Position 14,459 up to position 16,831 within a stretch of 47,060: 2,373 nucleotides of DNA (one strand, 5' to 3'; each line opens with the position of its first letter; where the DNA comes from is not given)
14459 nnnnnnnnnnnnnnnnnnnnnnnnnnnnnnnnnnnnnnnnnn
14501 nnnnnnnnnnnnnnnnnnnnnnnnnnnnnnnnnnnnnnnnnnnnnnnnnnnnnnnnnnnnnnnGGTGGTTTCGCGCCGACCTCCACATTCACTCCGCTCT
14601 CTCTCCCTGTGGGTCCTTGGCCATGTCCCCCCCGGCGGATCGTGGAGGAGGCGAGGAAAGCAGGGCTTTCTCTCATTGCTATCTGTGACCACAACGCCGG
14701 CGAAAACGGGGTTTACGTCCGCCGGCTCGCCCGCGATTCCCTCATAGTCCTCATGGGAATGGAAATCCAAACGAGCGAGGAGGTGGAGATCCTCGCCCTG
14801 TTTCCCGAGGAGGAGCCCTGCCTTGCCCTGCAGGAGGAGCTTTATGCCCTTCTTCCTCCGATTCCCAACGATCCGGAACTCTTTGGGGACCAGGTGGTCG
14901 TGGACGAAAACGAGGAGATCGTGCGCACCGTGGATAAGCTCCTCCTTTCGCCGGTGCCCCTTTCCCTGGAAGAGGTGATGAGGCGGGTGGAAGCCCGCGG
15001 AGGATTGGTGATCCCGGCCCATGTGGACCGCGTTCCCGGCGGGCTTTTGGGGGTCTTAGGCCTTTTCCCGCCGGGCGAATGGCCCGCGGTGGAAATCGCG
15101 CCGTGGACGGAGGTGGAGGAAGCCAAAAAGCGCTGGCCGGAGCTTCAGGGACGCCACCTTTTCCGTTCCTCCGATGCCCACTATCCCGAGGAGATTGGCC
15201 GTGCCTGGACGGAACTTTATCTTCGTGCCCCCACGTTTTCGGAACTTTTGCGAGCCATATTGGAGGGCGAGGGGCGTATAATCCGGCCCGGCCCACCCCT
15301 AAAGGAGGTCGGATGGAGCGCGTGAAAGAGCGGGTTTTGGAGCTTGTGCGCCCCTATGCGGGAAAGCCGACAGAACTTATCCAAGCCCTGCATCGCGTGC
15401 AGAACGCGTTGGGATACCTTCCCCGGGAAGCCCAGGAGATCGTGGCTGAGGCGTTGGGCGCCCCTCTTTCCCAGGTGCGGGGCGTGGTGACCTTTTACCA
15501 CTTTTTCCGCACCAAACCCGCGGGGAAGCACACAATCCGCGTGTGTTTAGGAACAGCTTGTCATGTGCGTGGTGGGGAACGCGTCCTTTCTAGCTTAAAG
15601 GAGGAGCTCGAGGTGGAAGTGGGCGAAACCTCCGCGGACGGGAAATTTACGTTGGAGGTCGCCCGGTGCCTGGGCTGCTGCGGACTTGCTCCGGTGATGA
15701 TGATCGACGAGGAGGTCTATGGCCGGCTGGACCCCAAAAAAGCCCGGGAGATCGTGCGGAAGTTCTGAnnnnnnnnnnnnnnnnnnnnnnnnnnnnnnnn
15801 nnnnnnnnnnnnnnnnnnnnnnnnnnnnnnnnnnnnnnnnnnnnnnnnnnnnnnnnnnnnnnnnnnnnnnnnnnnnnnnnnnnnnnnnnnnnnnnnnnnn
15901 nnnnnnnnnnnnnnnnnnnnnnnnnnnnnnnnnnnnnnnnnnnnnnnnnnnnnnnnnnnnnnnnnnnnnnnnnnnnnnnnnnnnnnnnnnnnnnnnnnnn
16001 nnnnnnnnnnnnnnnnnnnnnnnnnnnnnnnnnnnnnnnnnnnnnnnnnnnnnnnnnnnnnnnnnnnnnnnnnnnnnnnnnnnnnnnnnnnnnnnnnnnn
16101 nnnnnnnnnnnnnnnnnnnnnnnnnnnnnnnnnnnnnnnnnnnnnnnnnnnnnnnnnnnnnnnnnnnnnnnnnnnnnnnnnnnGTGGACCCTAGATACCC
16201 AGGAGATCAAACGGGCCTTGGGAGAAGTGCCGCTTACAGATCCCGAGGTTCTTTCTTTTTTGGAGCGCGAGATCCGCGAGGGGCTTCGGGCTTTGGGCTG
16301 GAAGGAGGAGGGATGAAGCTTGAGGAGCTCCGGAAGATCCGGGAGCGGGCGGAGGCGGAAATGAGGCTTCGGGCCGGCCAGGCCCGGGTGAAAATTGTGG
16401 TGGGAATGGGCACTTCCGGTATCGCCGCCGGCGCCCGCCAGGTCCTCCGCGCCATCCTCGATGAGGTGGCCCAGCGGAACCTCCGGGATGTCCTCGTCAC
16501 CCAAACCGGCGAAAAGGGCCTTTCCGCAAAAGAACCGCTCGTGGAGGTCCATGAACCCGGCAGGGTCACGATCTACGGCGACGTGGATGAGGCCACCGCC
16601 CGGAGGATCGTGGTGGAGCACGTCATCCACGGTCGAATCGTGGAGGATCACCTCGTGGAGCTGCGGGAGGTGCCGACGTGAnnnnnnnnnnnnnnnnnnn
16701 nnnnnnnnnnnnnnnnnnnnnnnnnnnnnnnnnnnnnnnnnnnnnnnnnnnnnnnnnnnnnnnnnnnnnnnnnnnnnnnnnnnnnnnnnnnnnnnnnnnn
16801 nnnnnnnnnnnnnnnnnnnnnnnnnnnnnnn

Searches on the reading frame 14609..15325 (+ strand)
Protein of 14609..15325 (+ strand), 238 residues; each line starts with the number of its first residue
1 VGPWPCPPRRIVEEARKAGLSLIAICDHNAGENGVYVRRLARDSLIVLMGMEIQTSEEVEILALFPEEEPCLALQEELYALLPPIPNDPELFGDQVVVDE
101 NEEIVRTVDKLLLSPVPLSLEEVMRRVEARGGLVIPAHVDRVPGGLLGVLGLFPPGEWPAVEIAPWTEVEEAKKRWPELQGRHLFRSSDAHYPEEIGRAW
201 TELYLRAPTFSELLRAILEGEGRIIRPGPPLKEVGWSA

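Call 5: search_protein_families(library=pfam, proteins=[window:14609-15325:+])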
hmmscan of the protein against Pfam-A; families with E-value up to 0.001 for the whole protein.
window:14609-15325:+ (238 aa): 1 family
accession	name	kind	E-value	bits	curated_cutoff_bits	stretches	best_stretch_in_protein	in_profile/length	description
PF13263.12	PHP_C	-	3.4e-09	36.5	21.3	1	187-221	21-55/56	PHP-associated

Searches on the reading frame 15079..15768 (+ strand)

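Call 5: search_protein_families(library=pfam, proteins=[window:15079-15768:+])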
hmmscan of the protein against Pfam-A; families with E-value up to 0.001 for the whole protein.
window:15079-15768:+ (229 aa): 1 family
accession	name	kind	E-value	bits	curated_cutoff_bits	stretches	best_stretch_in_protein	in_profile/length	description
PF01257.25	2Fe-2S_thioredx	-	7e-52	175.6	24.8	1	89-228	4-143/145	Thioredoxin-like [2Fe-2S] ferredoxin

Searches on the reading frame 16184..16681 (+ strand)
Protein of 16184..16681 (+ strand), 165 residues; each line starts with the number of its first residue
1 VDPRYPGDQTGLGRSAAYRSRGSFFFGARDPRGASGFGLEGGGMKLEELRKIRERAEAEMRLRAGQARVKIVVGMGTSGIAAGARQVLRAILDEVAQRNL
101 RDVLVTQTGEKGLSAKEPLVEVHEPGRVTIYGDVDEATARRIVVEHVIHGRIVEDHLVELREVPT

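Call 4: search_protein_families(library=pfam, proteins=[window:16184-16681:+])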
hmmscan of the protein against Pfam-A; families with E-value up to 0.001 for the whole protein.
window:16184-16681:+ (165 aa): 0 families

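Call 40: search_protein_families(library=ncbifam, proteins=[window:16184-16678:+], max_evalue=0.00001)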
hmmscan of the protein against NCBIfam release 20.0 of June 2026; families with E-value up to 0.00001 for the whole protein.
window:16184-16678:+ (165 aa): 1 family
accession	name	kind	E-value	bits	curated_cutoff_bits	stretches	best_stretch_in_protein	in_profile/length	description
NF041612.1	fdxn_Clost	equivalog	4.2e-06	27.3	150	1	84-154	29-98/102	2Fe-2S ferredoxin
